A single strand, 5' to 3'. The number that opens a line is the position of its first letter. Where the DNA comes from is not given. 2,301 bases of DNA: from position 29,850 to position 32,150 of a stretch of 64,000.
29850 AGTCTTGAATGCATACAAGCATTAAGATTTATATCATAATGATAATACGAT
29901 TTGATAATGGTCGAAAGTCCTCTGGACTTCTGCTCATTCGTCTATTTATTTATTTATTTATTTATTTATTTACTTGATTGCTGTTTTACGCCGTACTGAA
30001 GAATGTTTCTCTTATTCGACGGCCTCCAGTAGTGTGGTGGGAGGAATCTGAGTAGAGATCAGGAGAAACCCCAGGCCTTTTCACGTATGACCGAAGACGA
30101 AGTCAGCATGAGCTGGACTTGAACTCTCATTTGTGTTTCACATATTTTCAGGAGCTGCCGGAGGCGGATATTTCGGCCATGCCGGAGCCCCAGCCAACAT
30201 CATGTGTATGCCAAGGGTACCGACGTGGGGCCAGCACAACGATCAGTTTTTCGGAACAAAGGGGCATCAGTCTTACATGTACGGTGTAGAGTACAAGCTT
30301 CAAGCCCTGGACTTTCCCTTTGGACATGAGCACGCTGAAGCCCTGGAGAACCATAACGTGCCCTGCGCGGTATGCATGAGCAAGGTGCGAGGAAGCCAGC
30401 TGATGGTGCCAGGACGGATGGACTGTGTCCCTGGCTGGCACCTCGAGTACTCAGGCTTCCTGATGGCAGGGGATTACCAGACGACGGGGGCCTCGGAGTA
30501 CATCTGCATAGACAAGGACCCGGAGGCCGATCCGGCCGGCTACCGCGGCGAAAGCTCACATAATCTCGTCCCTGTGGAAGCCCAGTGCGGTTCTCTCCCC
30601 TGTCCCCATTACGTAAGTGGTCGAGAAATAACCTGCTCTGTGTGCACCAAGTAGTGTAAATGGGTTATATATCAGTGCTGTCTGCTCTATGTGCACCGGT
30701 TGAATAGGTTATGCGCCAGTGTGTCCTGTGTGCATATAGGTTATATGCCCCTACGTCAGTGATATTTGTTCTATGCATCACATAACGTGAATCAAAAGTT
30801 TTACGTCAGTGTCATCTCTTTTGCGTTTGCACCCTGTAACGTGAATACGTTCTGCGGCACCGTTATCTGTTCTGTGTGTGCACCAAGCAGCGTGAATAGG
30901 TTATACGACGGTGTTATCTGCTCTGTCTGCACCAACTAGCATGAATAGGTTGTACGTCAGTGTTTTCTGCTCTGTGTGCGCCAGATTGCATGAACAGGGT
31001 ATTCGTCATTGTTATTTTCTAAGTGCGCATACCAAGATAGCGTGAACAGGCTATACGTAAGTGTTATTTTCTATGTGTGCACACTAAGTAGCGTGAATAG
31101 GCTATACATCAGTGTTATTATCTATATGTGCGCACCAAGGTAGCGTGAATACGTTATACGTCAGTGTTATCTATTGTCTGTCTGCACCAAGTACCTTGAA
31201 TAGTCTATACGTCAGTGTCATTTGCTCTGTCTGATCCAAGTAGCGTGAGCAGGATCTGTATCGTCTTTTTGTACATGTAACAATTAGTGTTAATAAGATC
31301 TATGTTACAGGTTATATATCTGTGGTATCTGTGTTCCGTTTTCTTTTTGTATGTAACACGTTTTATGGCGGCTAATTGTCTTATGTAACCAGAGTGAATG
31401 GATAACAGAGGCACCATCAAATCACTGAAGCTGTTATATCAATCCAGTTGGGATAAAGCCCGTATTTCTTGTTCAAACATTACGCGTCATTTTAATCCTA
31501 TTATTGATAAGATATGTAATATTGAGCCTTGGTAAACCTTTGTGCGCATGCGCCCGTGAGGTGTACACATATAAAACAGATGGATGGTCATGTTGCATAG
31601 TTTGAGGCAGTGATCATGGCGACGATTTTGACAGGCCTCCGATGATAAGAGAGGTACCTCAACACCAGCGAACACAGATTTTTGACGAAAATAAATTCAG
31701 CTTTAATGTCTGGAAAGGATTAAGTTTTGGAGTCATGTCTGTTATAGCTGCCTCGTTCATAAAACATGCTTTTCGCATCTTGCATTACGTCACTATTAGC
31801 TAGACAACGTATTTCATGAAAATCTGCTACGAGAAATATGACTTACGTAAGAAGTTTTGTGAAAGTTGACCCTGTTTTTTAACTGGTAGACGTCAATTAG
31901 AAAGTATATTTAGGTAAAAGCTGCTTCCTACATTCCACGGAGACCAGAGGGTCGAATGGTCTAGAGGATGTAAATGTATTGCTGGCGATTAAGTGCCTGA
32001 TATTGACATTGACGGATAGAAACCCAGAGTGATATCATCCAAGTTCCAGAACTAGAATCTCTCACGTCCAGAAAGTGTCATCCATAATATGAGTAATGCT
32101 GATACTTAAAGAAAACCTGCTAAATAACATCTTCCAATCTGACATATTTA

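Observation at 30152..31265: C4-like gene's coding end and stop codon reiterated about 11 times as its own 3'UTR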

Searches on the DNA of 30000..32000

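Call 31: search_rna_families(source=window, start=30000, end=32000, threshold=evalue, max_evalue=1)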
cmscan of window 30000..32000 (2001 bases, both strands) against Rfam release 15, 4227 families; matches with E-value up to 1: 0.
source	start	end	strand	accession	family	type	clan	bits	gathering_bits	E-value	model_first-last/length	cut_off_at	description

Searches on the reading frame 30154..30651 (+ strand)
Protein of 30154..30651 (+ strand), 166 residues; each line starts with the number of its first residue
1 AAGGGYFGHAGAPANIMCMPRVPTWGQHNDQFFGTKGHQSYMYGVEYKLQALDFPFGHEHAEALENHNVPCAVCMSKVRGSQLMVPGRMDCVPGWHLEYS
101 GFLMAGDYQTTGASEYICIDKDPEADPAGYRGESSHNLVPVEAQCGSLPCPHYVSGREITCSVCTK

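Call 8: search_protein_families(library=pfam, proteins=[window:30154-30651:+], max_evalue=1)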
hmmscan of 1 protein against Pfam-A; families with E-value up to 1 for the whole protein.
seq(166 aa): 1 family
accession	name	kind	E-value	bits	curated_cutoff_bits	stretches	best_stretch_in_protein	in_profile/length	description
PF05605.18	zf-Di19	-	0.15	12.8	27.5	0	63-79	26-42/54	Drought induced 19 protein (Di19), zinc-binding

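Call 9: find_homologous_proteins(query=window:30154-30651:+)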
Query seq(166 aa) (166 aa): 16 proteins with E <= 0.001 among 38 candidates.
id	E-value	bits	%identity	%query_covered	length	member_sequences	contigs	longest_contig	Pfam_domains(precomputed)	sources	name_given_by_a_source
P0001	8.1e-75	269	91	75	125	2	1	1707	-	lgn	-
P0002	2.6e-51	192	53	99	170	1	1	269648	-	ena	-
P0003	2.6e-48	182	52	99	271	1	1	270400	-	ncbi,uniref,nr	ncbi:uncharacterized protein LOC132738283 [Ruditapes philippinarum]|uniref:uncharacterized protein L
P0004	7.0e-47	178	50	100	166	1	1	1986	-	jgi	jgi:hypothetical protein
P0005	1.1e-42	164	48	96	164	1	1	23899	-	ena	-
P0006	1.2e-41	161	46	95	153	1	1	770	-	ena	-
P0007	1.3e-41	160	46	100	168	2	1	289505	-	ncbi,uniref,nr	ncbi:PREDICTED: uncharacterized protein LOC106810753 [Priapulus caudatus]|uniref:Uncharacterized pro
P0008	3.8e-41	159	43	100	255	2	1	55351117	-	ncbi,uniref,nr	ncbi:short-chain collagen C4-like isoform X2 [Octopus sinensis]|uniref:Short-chain collagen C4-like 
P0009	7.3e-41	158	45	100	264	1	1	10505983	-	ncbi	ncbi:short-chain collagen C4-like [Argonauta hians]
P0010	3.8e-39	152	47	95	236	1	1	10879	-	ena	-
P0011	6.0e-32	129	43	93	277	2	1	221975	-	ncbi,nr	ncbi:uncharacterized protein LOC110990077 isoform X2 [Acanthaster planci]|nr:uncharacterized protein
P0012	2.0e-31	127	41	99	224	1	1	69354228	-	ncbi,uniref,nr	ncbi:short-chain collagen C4-like [Mya arenaria]|uniref:short-chain collagen C4-like n=1 Tax=Mya are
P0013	1.1e-30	125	41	99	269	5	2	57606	-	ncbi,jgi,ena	-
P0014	1.4e-28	118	42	100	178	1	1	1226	-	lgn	-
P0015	4.3e-28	116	40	99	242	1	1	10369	-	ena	-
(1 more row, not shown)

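Call 12: find_encoding_contigs(protein=P0001, flank=10000)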
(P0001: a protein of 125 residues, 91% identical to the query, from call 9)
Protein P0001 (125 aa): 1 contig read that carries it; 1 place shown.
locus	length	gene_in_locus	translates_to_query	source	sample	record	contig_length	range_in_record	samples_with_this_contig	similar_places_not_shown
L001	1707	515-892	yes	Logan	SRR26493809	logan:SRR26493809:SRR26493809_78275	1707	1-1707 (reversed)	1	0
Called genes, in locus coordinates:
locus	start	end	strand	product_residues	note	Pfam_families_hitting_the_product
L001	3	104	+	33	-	?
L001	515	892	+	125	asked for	-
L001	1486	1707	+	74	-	?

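Call 13: find_encoding_contigs(protein=P0003, flank=10000, max_places=3)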
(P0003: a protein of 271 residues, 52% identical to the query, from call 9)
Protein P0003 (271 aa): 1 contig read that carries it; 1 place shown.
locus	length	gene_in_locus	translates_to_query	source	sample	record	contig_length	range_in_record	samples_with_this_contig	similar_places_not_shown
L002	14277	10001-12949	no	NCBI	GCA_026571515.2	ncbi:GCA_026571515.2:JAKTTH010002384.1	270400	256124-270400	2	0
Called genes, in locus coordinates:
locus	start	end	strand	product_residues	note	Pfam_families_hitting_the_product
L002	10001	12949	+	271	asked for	-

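Call 26: list_cluster_members(proteins=[P0001, window:30277-30651:+, window:30202-30651:+, window:30208-30651:+])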
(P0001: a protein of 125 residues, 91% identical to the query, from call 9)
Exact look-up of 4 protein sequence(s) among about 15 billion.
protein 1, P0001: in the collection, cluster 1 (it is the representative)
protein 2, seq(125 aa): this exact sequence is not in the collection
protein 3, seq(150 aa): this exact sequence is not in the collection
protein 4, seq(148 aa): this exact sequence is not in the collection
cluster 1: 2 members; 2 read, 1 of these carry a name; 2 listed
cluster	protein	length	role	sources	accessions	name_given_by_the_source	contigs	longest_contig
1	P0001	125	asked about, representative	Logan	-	-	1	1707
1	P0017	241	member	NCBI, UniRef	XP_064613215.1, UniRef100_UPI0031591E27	uncharacterized protein LOC135476997 [Liolophura sinensis] | uncharacterized protein LOC135476997 n=1 Tax=Liolophura sinensis TaxID=3198878 ...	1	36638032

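Call 28: find_encoding_contigs(protein=P0017, flank=10000, max_places=4)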
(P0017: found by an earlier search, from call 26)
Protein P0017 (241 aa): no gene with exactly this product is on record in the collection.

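Call 35: find_encoding_contigs(protein=P0002, flank=3000, max_places=2)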
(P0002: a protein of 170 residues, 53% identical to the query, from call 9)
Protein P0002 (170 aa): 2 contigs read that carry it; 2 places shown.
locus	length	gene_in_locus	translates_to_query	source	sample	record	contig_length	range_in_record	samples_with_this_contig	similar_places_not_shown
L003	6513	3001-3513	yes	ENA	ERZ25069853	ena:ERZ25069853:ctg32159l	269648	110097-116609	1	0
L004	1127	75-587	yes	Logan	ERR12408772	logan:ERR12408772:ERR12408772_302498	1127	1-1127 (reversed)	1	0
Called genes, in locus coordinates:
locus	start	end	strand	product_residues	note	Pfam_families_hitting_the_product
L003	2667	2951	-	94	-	-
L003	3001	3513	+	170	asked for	-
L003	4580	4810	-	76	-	-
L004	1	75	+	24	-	?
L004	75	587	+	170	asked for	-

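Call 36: find_encoding_contigs(protein=P0007, flank=3000, max_places=2)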
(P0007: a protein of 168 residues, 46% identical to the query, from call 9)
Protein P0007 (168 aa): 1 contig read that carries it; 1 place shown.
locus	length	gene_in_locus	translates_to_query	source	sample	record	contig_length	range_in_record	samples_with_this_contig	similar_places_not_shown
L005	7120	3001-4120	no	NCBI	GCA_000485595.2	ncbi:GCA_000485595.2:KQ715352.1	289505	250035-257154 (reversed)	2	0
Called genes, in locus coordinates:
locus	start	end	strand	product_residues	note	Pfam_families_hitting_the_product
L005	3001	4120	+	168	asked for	-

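Call 37: find_encoding_contigs(protein=P0008, flank=3000, max_places=2)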
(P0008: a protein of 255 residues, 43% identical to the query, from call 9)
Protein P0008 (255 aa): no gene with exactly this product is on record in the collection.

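Call 43: search_protein_families(library=pfam, proteins=[P0017], max_evalue=0.01)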
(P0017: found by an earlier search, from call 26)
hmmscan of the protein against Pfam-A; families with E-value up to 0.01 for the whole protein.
P0017 (241 aa): 0 families

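Call 44: search_solved_structures(query=A1, max_evalue=1, show_alignments=1)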
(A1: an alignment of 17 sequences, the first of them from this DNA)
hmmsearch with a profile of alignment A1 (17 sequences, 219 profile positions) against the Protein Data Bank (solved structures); distinct sequences matched with E-value up to 1: 0.

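Call 53: predict_structure(alignment_id=A1)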
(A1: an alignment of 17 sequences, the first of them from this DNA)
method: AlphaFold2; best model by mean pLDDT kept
length: 166 residues; sequences in the alignment: 17
mean_pLDDT: 33.0   pTM: 0.24
mean pLDDT of the five models: 33.0, 32.1, 30.3, 28.4, 27.1
residues with pLDDT >= 90: 0; 70-90: 0; 50-70: 1; < 50: 165
segments of 3 or more residues with pLDDT < 50: 1-92, 94-166
pLDDT, mean of each block of 10 residues (from residue 1): 24 29 37 35 34 40 32 33 38 42 31 28 28 33 29 34 34
secondary structure, 60 per line:
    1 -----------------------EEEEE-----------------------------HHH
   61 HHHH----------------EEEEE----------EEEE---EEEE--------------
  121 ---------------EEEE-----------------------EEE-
elements in order: E24-28 H58-64 E81-85 E96-99 E103-106 E136-139 E163-165

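Call 54: search_protein_families(library=pfam, alignment_id=A1, max_evalue=1)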
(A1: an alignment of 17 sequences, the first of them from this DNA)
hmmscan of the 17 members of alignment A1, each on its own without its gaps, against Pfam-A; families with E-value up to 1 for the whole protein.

A. member 1, seq(166 aa): 1 family
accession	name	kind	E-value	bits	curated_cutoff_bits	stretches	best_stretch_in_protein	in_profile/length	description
PF05605.18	zf-Di19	-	0.15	12.8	27.5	0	63-79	26-42/54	Drought induced 19 protein (Di19), zinc-binding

B. families by the number of members that match (of 17 scanned): 6 families
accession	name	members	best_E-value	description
PF05605.18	zf-Di19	2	0.14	Drought induced 19 protein (Di19), zinc-binding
PF10852.13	DUF2651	1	0.12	Protein of unknown function (DUF2651)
PF14851.11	FAM176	1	0.19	FAM176 family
PF03070.21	TENA_THI-4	1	0.2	TENA/THI-4/PQQC family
PF13813.11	MBOAT_2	1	0.24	Membrane bound O-acyl transferase family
PF02150.21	Zn_ribbon_RPB9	1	0.48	RNA polymerases M/15 Kd subunit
